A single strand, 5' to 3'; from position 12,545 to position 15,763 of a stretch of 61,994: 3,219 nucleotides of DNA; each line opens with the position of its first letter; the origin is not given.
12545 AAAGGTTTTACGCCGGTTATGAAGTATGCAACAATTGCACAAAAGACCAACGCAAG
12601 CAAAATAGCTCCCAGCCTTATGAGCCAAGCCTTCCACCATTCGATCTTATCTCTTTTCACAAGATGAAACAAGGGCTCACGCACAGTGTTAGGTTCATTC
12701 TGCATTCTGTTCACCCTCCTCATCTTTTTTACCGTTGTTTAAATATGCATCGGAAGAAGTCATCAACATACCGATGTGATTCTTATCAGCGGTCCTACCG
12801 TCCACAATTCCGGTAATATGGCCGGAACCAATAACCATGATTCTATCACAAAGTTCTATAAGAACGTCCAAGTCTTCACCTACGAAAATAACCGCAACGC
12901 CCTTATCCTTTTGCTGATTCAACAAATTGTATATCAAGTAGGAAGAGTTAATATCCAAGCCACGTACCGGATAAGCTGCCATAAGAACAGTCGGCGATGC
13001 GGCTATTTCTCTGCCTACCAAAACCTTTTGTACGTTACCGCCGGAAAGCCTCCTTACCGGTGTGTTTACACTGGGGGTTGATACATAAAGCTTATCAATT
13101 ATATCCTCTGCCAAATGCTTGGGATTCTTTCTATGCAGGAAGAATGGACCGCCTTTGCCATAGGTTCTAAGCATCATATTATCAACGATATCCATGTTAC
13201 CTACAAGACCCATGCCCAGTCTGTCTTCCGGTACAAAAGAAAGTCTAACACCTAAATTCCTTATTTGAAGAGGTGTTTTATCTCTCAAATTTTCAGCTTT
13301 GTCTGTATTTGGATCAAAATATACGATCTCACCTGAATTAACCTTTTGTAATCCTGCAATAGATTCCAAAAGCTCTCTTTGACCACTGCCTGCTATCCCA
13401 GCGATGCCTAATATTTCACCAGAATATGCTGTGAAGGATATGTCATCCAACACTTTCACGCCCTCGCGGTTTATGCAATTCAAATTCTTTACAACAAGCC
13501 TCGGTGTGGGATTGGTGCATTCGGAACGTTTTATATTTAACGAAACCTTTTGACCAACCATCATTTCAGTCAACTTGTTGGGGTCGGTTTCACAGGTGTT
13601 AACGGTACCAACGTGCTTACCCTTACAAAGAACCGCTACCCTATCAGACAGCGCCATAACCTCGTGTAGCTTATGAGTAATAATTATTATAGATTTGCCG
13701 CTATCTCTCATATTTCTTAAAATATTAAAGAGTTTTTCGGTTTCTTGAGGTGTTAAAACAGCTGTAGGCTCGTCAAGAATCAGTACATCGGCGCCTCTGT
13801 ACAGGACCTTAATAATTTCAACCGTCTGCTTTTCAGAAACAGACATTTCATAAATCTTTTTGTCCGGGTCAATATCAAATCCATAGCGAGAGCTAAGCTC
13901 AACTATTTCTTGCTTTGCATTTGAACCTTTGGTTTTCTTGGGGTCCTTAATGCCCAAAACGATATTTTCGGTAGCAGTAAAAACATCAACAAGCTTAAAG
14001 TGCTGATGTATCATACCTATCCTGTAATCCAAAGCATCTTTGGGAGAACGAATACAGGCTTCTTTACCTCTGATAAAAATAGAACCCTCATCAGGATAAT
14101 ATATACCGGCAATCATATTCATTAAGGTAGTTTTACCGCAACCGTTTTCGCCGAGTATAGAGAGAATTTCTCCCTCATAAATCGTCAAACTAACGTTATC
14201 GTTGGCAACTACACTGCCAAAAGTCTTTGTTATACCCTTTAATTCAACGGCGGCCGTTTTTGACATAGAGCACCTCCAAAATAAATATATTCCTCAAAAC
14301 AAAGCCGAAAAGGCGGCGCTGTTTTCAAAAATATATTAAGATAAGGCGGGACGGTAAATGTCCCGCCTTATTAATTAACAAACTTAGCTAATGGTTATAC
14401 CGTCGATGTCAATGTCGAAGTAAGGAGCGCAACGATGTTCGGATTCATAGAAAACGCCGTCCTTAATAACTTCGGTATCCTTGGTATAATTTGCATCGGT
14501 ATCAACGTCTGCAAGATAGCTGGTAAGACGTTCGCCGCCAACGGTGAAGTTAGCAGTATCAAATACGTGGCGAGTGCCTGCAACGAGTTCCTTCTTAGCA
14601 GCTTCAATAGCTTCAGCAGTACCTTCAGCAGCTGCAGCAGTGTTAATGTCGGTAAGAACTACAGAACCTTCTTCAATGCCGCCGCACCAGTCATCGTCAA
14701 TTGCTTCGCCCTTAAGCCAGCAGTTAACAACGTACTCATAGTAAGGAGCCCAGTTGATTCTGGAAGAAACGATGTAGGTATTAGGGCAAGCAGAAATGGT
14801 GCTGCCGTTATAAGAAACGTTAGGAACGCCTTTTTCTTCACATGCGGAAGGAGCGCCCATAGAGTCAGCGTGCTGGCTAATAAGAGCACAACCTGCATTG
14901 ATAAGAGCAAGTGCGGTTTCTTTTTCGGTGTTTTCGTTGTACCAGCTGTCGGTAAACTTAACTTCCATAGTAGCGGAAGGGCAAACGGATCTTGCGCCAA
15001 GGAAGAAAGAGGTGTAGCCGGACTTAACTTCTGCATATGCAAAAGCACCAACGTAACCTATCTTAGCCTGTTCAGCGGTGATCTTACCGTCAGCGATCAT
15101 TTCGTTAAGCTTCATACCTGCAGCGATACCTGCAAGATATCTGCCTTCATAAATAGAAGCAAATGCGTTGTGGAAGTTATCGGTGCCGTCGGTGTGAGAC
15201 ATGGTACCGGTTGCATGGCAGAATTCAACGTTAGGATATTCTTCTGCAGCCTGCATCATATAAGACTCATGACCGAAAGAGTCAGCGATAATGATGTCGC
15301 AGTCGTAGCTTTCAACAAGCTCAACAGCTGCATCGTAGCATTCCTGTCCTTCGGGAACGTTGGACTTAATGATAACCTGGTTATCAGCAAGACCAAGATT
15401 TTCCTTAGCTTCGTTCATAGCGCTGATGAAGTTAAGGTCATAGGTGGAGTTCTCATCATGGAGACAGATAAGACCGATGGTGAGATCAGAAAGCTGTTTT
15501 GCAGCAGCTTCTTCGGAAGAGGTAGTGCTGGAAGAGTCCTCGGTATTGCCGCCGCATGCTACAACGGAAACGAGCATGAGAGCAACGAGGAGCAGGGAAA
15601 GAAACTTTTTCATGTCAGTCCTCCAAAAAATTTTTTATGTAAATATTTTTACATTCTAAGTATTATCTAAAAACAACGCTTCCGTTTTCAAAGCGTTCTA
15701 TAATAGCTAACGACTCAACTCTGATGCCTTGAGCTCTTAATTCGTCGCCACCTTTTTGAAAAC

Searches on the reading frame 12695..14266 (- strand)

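Call 98: search_protein_families(library=pfam, proteins=[window:12695-14266:-], max_evalue=0.00001)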
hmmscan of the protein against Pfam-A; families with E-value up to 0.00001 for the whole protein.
window:12695-14266:- (523 aa): 1 family
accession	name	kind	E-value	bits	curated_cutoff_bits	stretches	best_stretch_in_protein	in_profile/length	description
PF00005.33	ABC_tran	-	6.2e-44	150.4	25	2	23-169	2-137/137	ABC transporter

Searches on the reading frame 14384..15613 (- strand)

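Call 98: search_protein_families(library=pfam, proteins=[window:14384-15613:-], max_evalue=0.00001)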
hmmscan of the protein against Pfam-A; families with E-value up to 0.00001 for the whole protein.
window:14384-15613:- (409 aa): 1 family
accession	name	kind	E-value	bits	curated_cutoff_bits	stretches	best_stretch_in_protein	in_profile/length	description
PF02608.20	Bmp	-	1.3e-25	90.4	24.1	1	51-341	6-289/301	ABC transporter substrate-binding protein PnrA-like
